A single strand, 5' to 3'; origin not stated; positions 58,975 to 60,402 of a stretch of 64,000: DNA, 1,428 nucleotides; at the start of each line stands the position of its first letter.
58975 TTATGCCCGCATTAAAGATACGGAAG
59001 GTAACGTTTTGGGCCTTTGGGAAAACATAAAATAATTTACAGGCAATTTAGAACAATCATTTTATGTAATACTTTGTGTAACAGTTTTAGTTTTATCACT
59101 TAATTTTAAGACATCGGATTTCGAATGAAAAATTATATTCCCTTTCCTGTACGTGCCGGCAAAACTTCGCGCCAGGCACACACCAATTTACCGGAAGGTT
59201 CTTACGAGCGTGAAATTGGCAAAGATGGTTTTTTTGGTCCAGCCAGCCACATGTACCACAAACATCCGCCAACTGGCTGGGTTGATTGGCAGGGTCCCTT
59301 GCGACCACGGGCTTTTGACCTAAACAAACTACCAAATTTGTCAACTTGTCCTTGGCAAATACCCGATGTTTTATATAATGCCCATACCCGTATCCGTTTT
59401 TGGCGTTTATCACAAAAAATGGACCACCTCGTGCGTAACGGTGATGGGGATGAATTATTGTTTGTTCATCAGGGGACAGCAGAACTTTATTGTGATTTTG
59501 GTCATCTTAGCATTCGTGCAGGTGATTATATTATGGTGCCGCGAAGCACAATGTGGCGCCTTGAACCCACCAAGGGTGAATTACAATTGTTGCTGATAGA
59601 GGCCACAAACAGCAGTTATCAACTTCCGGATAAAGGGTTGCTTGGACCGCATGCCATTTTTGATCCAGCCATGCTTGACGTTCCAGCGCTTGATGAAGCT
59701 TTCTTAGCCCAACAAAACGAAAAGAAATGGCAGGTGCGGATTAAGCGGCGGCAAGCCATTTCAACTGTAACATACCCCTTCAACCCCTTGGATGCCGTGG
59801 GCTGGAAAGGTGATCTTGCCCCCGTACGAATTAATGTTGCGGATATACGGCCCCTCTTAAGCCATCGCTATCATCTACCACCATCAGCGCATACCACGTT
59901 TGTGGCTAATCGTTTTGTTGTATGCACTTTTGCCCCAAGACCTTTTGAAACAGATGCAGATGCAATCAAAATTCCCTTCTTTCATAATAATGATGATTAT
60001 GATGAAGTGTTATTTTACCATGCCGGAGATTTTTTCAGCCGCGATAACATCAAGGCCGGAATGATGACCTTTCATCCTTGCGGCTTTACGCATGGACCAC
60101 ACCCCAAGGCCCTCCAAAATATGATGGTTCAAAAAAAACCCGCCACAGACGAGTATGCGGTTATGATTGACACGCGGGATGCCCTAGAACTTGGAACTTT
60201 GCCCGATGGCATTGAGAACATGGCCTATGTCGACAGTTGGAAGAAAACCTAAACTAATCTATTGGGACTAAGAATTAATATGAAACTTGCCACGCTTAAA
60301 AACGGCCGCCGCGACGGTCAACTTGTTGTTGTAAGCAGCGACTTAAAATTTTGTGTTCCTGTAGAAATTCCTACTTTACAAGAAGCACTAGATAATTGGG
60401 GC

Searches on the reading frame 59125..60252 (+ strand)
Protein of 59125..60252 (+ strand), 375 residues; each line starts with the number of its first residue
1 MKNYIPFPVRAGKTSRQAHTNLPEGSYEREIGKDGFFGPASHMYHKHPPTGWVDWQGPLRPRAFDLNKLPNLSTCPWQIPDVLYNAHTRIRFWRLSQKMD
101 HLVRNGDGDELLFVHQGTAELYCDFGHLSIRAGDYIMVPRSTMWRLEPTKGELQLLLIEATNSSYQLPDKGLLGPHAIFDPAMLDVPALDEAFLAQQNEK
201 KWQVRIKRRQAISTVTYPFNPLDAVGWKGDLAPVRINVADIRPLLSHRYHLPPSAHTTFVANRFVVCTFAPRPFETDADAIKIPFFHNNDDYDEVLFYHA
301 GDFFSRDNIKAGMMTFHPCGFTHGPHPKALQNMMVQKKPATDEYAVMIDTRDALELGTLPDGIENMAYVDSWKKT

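Call 5: search_protein_families(library=pfam, proteins=[window:59125-60252:+])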
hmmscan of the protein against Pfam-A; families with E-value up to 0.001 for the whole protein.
window:59125-60252:+ (375 aa): 1 family
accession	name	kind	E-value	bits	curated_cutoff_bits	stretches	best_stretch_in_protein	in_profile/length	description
PF20510.4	HgmA_N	-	1.7e-16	60.8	20.2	1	89-235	126-270/273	Homogentisate 1,2-dioxygenase N-terminal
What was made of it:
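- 59125..60252 (+): Short-form homogentisate-1,2-dioxygenase-like gene, 375 aa. It is context and not part of the duplicated unit. PF20510 (call 5).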

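Call 6: search_protein_families(library=ncbifam, proteins=[window:59125-60252:+])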
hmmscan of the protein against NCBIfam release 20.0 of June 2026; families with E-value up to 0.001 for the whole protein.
window:59125-60252:+ (375 aa): 1 family
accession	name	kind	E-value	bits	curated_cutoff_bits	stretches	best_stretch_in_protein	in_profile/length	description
TIGR01015.1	hmgA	equivalog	9.2e-21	74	510.75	1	88-372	127-422/429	homogentisate 1,2-dioxygenase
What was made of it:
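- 59125..60252 (+): TIGR01015 scores 74 bits against a cut-off of 510.75 (call 6).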

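Call 28: search_solved_structures(query=window:59125-60249:+, max_evalue=0.01)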
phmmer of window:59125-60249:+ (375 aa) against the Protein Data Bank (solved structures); distinct sequences matched with E-value up to 0.01: 3.
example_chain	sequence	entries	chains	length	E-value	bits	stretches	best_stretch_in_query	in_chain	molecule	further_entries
9pz4_A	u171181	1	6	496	1.2e-11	47.1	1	94-306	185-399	homogentisate 1,2-dioxygenase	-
3zds_A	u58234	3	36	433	2.5e-09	39.5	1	88-332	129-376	HOMOGENTISATE 1,2-DIOXYGENASE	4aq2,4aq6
1ey2_A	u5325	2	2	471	1.4e-08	37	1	89-331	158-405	HOMOGENTISATE 1,2-DIOXYGENASE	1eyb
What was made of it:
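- On Homogentisate 1,2-dioxygenase (TIGR01015 equivalog), for the neighbouring gene: The best PDB HGD hit is only 1.2e-11 (call 28).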

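Call 55: search_solved_structures(query=window:59125-60249:+, max_evalue=0.01, show_alignments=2)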
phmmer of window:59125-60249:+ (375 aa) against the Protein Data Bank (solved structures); distinct sequences matched with E-value up to 0.01: 3.
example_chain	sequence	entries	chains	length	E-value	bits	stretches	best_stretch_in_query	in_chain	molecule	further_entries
9pz4_A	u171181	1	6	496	1.2e-11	47.1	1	94-306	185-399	homogentisate 1,2-dioxygenase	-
3zds_A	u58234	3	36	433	2.5e-09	39.5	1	88-332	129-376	HOMOGENTISATE 1,2-DIOXYGENASE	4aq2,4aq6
1ey2_A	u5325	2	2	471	1.4e-08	37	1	89-331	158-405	HOMOGENTISATE 1,2-DIOXYGENASE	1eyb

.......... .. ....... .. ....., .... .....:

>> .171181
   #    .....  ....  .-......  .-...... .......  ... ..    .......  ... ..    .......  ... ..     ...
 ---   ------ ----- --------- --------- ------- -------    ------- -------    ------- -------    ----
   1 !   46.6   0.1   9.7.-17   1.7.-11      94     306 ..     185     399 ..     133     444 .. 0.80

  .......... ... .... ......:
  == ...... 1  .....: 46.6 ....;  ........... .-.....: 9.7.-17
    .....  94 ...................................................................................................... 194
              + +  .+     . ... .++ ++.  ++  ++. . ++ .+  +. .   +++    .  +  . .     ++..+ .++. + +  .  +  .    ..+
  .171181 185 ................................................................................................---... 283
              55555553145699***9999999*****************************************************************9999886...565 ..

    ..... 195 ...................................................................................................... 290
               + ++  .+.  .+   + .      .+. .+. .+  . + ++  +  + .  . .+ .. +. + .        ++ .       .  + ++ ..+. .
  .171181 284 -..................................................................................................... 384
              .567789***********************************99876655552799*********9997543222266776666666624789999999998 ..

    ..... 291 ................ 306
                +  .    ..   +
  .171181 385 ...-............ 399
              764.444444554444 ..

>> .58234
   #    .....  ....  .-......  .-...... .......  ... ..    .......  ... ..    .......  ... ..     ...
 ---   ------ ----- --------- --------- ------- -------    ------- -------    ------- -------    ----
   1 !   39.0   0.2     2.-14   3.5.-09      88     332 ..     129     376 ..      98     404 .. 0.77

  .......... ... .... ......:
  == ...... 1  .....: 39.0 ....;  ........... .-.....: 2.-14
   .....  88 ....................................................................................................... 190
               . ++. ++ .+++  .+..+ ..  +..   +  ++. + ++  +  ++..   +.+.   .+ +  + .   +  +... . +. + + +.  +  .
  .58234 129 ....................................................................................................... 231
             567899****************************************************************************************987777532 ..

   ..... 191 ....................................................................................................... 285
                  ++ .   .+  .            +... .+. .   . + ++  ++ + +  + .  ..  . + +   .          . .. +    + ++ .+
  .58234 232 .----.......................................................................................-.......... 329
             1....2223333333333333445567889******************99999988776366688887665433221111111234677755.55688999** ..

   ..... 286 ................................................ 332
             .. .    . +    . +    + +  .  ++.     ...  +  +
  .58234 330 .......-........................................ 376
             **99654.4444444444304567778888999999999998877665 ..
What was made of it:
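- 59125..60252 (+): His/Glu/His align with P. putida HmgA (call 55).
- On Homogentisate 1,2-dioxygenase (TIGR01015 equivalog), for the neighbouring gene: FHNN, DE and TFH align with FHRN, E and SLH of P. putida HmgA in the phmmer alignment (call 55).
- Closest known: Bacterial homogentisate clusters. Same: A short-form HgmA-like dioxygenase with aligned His/Glu/His is followed by an FAH-family hydrolase (calls 5, 55).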

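Call 58: find_homologous_proteins(query=window:59125-60249:+, max_evalue=1e-10)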
Query window:59125-60249:+ (375 aa): 8000 proteins with E <= 1e-10 among 8000 candidates; the best 120 are listed.
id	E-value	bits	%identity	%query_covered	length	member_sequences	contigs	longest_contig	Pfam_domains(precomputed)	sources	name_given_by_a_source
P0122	2.9e-266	900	100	100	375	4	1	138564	PF20510.5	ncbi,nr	ncbi:MAG: homogentisate 1,2-dioxygenase [Alphaproteobacteria bacterium]|nr:homogentisate 1,2-dioxyge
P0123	3.7e-264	893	99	100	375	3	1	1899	PF20510.5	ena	-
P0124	1.3e-235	799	87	100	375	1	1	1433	PF20510.5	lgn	-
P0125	9.6e-234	793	86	100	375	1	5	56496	PF20510.5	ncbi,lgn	-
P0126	1.3e-233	793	86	100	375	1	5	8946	PF20510.5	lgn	-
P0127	1.9e-233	792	86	100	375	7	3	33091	PF20510.5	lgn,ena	-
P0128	2.2e-233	792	86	100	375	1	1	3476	PF20510.5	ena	-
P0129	7.7e-233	790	86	100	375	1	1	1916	PF20510.5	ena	-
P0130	3.0e-231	785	84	100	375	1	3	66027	PF20510.5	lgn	-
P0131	4.6e-231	784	85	100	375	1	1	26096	PF20510.5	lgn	-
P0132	5.0e-231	784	85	100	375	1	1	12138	PF20510.5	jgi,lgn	jgi:homogentisate 1,2-dioxygenase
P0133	1.2e-205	701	76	99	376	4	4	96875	PF20510.5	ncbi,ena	-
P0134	5.8e-205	699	75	99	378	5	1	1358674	PF20510.5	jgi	jgi:homogentisate 1,2-dioxygenase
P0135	4.2e-204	696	76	99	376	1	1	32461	PF20510.5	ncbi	-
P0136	6.3e-204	695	75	99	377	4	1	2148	PF20510.5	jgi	jgi:homogentisate 1,2-dioxygenase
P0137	2.7e-203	693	76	100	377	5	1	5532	PF20510.5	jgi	jgi:homogentisate 1,2-dioxygenase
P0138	5.5e-202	689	74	99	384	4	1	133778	PF20510.5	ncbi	-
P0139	7.6e-202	688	75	99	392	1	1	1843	PF20510.5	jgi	-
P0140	1.8e-201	687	74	100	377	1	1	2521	PF20510.5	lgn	-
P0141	2.7e-201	686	75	100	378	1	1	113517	PF20510.5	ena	-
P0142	4.2e-201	686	75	99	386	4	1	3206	PF20510.5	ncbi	-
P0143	4.3e-201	686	75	99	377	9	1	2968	PF20510.5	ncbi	ncbi:MAG: homogentisate 1,2-dioxygenase [Planctomycetota bacterium]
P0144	1.1e-200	685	75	99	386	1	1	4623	PF20510.5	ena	-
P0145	1.7e-200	684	74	100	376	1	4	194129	PF20510.5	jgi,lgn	-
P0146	2.6e-200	683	74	100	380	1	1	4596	PF20510.5,PF04209.20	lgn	-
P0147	2.9e-200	683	74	99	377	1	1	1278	PF20510.5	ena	-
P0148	3.5e-200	683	74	99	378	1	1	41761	PF20510.5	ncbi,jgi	ncbi:MAG: hypothetical protein RLY86_892 [Pseudomonadota bacterium]|jgi:homogentisate 1,2-dioxygenas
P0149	4.2e-200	683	74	100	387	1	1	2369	PF20510.5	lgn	-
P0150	1.4e-199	681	73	99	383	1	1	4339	PF20510.5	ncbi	ncbi:MAG: homogentisate 1,2-dioxygenase [Gammaproteobacteria bacterium]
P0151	3.7e-199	679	75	99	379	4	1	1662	PF20510.5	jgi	jgi:homogentisate 1,2-dioxygenase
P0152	1.0e-198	678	73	99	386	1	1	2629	PF20510.5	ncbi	-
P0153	1.4e-198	678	75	99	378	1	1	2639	PF20510.5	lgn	-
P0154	2.0e-198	677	74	99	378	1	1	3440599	PF20510.5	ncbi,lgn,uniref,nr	ncbi:homogentisate 1,2-dioxygenase [Indioceanicola profundi]|uniref:homogentisate 1,2-dioxygenase n=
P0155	2.1e-198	677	73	100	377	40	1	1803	PF20510.5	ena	-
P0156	8.1e-198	675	74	99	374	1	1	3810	PF20510.5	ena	-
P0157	1.0e-197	675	74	100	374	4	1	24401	PF20510.5,PF04209.20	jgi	jgi:homogentisate 1,2-dioxygenase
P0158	1.0e-197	675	74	99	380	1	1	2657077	PF20510.5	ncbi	ncbi:homogentisate 1,2-dioxygenase [Rhodovibrionaceae bacterium A322]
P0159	1.3e-197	674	74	99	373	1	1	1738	PF20510.5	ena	-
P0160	2.4e-197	673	75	99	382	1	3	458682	PF20510.5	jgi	jgi:homogentisate 1,2-dioxygenase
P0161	5.3e-197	672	72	99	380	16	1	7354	PF20510.5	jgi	-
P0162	5.6e-197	672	75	99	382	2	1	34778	PF20510.5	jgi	-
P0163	6.3e-197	672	73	99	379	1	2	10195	PF20510.5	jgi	-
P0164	6.8e-197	672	75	97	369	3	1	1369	PF20510.5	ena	-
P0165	7.0e-197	672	72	99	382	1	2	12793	PF20510.5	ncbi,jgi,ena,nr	ncbi:MAG TPA: homogentisate 1,2-dioxygenase [Azospirillaceae bacterium]|nr:homogentisate 1,2-dioxyge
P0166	7.1e-197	672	72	99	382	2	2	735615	PF20510.5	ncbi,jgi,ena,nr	ncbi:MAG TPA: homogentisate 1,2-dioxygenase [Azospirillaceae bacterium]|nr:homogentisate 1,2-dioxyge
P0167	8.5e-197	672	72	99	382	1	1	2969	PF20510.5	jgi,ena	-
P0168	9.7e-197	671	73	100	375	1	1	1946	PF20510.5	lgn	-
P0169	1.4e-196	671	74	99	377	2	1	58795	PF20510.5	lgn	-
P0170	1.9e-196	671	72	99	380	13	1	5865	PF20510.5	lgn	-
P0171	1.9e-196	671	72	100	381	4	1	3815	PF20510.5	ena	-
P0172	1.9e-196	671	74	99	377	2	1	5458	PF20510.5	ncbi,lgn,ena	-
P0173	1.9e-196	671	71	100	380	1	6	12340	PF20510.5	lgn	-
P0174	2.5e-196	670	72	99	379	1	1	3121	PF20510.5,PF04209.20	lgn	-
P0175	3.5e-196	670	73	100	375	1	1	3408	PF20510.5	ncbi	-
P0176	4.0e-196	669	73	99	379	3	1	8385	PF20510.5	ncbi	-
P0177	4.8e-196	669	74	99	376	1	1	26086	PF20510.5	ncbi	ncbi:MAG: homogentisate 1,2-dioxygenase [Alphaproteobacteria bacterium]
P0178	5.1e-196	669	73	99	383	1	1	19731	PF20510.5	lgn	-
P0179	5.4e-196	669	71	99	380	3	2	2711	PF20510.5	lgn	-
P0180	6.0e-196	669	73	99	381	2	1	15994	PF20510.5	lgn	-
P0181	7.8e-196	669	73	100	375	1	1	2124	PF20510.5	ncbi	-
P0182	1.1e-195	668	73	99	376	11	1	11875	PF20510.5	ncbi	-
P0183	1.2e-195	668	73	100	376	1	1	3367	PF20510.5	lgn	-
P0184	1.3e-195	668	72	99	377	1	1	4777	PF20510.5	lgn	-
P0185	1.8e-195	667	73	99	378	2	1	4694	PF20510.5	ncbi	-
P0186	3.1e-195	667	72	100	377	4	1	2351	PF20510.5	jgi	jgi:homogentisate 1,2-dioxygenase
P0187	7.5e-195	665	73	99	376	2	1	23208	PF20510.5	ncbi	ncbi:MAG TPA: homogentisate 1,2-dioxygenase [Azospirillum sp.]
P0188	8.2e-195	665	72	99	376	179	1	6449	PF20510.5,PF04209.20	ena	-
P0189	9.8e-195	665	72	99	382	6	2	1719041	PF20510.5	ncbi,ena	-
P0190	1.0e-194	665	72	100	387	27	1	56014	PF20510.5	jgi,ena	-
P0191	1.4e-194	664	72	99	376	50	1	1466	PF20510.5,PF04209.20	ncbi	-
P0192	1.7e-194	664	72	100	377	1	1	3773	PF20510.5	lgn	-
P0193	1.9e-194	664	72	100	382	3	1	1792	PF20510.5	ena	-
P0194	1.9e-194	664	72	99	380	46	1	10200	PF20510.5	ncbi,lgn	-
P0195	2.9e-194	663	72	99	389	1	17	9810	PF20510.5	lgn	-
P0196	3.3e-194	663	72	99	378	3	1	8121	PF20510.5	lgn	-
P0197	3.3e-194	663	72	99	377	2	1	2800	PF20510.5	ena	-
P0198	4.4e-194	663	71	99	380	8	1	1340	PF20510.5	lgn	-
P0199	5.1e-194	663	72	99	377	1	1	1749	PF20510.5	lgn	-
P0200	5.2e-194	662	73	99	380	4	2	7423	PF20510.5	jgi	jgi:homogentisate 1,2-dioxygenase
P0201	6.0e-194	662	73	100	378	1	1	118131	PF20510.5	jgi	jgi:homogentisate 1,2-dioxygenase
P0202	6.7e-194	662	72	99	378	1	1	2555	PF20510.5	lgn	-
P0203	7.0e-194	662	71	100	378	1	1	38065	PF20510.5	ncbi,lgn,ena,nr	ncbi:MAG: homogentisate 1,2-dioxygenase [Alphaproteobacteria bacterium]|nr:homogentisate 1,2-dioxyge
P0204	7.2e-194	662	72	99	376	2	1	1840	PF20510.5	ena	-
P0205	7.4e-194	662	72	100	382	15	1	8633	PF20510.5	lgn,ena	-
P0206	7.6e-194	662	72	100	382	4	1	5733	PF20510.5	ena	-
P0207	8.5e-194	662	74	100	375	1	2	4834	PF20510.5,PF07883.18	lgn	-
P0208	8.9e-194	662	72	99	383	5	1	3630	PF20510.5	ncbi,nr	ncbi:MAG TPA: homogentisate 1,2-dioxygenase [Kiloniellales bacterium]|nr:homogentisate 1,2-dioxygena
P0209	1.7e-193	661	72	99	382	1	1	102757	PF20510.5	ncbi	ncbi:homogentisate 1,2-dioxygenase [Azospirillum sp. sgz302134]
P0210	2.0e-193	661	72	99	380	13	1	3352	PF20510.5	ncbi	-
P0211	2.8e-193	660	72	100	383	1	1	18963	PF20510.5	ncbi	-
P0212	3.3e-193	660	72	99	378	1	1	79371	PF20510.5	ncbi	-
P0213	3.4e-193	660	74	99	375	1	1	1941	PF20510.5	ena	-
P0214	3.4e-193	660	73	99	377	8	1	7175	PF20510.5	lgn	-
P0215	3.9e-193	660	72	99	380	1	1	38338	PF20510.5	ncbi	-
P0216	4.2e-193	660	73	99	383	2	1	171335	PF20510.5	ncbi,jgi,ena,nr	ncbi:MAG TPA: homogentisate 1,2-dioxygenase [Azospirillaceae bacterium]|nr:homogentisate 1,2-dioxyge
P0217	4.6e-193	659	73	99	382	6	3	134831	PF20510.5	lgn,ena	-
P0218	7.2e-193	659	71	99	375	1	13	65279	PF20510.5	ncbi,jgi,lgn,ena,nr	ncbi:MAG: homogentisate 1,2-dioxygenase [Alphaproteobacteria bacterium]|nr:homogentisate 1,2-dioxyge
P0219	7.7e-193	659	72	99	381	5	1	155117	PF20510.5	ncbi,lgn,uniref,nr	ncbi:homogentisate 1,2-dioxygenase [Azospirillum halopraeferens]|uniref:homogentisate 1,2-dioxygenas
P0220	1.1e-192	658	71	100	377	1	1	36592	PF20510.5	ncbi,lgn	ncbi:MAG: homogentisate 1,2-dioxygenase [Wenzhouxiangellaceae bacterium]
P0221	2.4e-192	657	72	99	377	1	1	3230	PF20510.5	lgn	-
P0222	3.4e-192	657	71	100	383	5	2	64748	PF20510.5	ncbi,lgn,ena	-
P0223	3.5e-192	656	72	99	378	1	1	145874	PF20510.5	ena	-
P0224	4.5e-192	656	72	99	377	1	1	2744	PF20510.5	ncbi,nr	ncbi:MAG TPA: homogentisate 1,2-dioxygenase [Dongiaceae bacterium]|nr:homogentisate 1,2-dioxygenase 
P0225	4.9e-192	656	71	99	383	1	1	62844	PF20510.5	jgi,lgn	jgi:homogentisate 1,2-dioxygenase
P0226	7.6e-192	655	71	100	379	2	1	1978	PF20510.5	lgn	-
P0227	1.0e-191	655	70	100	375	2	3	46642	PF20510.5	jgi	jgi:homogentisate 1,2-dioxygenase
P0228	1.3e-191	655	71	99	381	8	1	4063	PF20510.5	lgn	-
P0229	1.6e-191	654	71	99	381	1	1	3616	PF20510.5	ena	-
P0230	1.8e-191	654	71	100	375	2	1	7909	PF20510.5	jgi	jgi:homogentisate 1,2-dioxygenase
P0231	2.0e-191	654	71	99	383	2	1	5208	PF20510.5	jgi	jgi:homogentisate 1,2-dioxygenase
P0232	2.2e-191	654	71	99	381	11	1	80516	PF20510.5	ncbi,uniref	ncbi:homogentisate 1,2-dioxygenase [Azospirillum sp.]|uniref:homogentisate 1,2-dioxygenase n=1 Tax=A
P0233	2.3e-191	654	73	97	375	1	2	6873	PF20510.5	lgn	-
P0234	2.4e-191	654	71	99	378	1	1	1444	PF20510.5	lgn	-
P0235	2.7e-191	654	71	99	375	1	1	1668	PF20510.5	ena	-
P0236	3.1e-191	653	71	99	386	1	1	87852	PF20510.5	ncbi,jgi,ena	jgi:homogentisate 1,2-dioxygenase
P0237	3.1e-191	653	73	100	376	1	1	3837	PF20510.5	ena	-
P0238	3.2e-191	653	71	99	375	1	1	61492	PF20510.5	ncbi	-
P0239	3.4e-191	653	71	99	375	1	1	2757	PF20510.5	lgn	-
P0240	3.4e-191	653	70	100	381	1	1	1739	PF20510.5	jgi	jgi:homogentisate 1,2-dioxygenase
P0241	3.5e-191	653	72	100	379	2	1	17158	PF20510.5,PF04209.20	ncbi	ncbi:MAG: homogentisate 1,2-dioxygenase [Povalibacter sp.]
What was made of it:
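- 59125..60252 (+): More than 8000 homologues at 70-75% identity are named homogentisate 1,2-dioxygenase (call 58).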

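Call 59: find_encoding_contigs(protein=P0154, flank=5000, max_places=1)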
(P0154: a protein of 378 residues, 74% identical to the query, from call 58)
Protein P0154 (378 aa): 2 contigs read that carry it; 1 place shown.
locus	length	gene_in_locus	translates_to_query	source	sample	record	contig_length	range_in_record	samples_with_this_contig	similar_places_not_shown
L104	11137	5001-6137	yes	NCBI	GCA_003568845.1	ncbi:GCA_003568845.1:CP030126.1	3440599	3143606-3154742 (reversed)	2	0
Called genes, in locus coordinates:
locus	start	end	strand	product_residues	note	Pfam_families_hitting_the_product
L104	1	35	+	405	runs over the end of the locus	PF00155:Aminotran_1_2, PF01041:DegT_DnrJ_EryC1, PF01053:Cys_Met_Meta_PP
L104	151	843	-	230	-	PF09694:Gcw_chp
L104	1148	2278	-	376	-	PF00278:Orn_DAP_Arg_deC, PF01168:Ala_racemase_N (weak), PF02784:Orn_Arg_deC_N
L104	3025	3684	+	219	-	PF00005:ABC_tran, PF13304:AAA_21 (faint), PF02463:SMC_N (weak)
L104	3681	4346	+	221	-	PF01061:ABC2_membrane (weak), PF03379:CcmB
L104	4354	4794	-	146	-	PF12802:MarR_2, PF01047:MarR, PF09339:HTH_IclR (weak), PF22166:WHD_ArnR1 (weak)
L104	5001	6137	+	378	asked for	PF20510:HgmA_N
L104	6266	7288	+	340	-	PF18288:FAA_hydro_N_2, PF01557:FAA_hydrolase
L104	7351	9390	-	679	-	PF06213:CobT, PF11775:CobT_C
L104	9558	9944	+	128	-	PF05973:Gp49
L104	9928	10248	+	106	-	PF08281:Sigma70_r4_2 (faint), PF13744:HTH_37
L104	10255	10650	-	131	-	PF14534:DUF4440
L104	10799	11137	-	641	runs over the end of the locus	PF00501:AMP-binding, PF23562:AMP-binding_C_3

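Call 60: find_encoding_contigs(protein=P0219, flank=5000, max_places=1)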
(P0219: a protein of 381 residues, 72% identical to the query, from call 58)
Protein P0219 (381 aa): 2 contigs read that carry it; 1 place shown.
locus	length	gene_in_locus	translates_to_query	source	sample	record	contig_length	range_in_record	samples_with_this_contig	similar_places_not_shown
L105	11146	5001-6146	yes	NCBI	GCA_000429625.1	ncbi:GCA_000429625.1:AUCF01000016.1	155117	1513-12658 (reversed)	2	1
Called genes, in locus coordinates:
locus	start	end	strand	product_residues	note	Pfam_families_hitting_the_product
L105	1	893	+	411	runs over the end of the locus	PF00361:Proton_antipo_M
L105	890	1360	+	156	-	PF01058:Oxidored_q6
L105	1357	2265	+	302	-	PF00146:NADHdh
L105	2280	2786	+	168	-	PF12838:Fer4_7 (weak), PF13187:Fer4_9 (weak), PF00037:Fer4 (weak)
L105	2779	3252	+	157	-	PF00329:Complex1_30kDa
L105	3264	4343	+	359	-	PF00374:NiFeSe_Hases, PF00346:Complex1_49kDa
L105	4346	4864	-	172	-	PF01978:TrmB (weak), PF01047:MarR, PF12802:MarR_2, PF13463:HTH_27 (weak), PF09339:HTH_IclR (faint)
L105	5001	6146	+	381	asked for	PF20510:HgmA_N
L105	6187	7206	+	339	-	PF18288:FAA_hydro_N_2, PF01557:FAA_hydrolase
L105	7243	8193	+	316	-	PF00753:Lactamase_B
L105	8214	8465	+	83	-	PF20056:DUF6455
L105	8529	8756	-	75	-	-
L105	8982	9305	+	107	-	-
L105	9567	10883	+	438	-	PF00270:DEAD, PF04851:ResIII (weak), PF00271:Helicase_C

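Call 61: find_encoding_contigs(protein=P0134, flank=5000, max_places=1)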
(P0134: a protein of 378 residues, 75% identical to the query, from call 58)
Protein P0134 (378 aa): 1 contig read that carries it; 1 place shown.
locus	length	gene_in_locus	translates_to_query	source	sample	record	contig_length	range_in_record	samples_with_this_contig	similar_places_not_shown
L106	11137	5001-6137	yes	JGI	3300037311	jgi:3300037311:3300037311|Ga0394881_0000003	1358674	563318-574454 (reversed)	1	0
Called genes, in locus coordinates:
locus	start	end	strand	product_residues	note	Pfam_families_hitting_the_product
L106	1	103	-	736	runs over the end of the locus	PF20256:MoCoBD_2, PF02738:MoCoBD_1, PF20256:MoCoBD_2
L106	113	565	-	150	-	PF00111:Fer2, PF13085:Fer2_3 (weak), PF01799:Fer2_2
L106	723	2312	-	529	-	PF04244:DPRP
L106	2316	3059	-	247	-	PF00106:adh_short, PF05368:NmrA (faint), PF13561:adh_short_C2, PF23441:SDR (weak)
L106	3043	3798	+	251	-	PF01227:GTP_cyclohydroI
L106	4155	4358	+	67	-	PF00313:CSD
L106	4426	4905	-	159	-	PF01978:TrmB (weak), PF01047:MarR, PF12802:MarR_2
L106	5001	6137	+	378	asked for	PF20510:HgmA_N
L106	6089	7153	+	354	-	PF18288:FAA_hydro_N_2, PF01557:FAA_hydrolase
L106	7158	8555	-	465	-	PF02878:PGM_PMM_I, PF02879:PGM_PMM_II, PF02880:PGM_PMM_III, PF00408:PGM_PMM_IV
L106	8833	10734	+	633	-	PF13428:TPR_14 (faint), PF12895:ANAPC3 (faint), PF14559:TPR_19 (faint), PF20308:TPR-S (faint), PF13609:Porin_4 (faint)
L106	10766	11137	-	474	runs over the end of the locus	PF16822:ALGX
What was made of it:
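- Closest known: Bacterial homogentisate clusters. Same: The same pair with a divergent MarR gene is found in Indioceanicola, Azospirillum and a JGI MAG (calls 59-61).
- The hmgA-like/FAH pair in Indioceanicola, Azospirillum and another MAG has a MarR neighbour and no VOC (calls 59-61).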
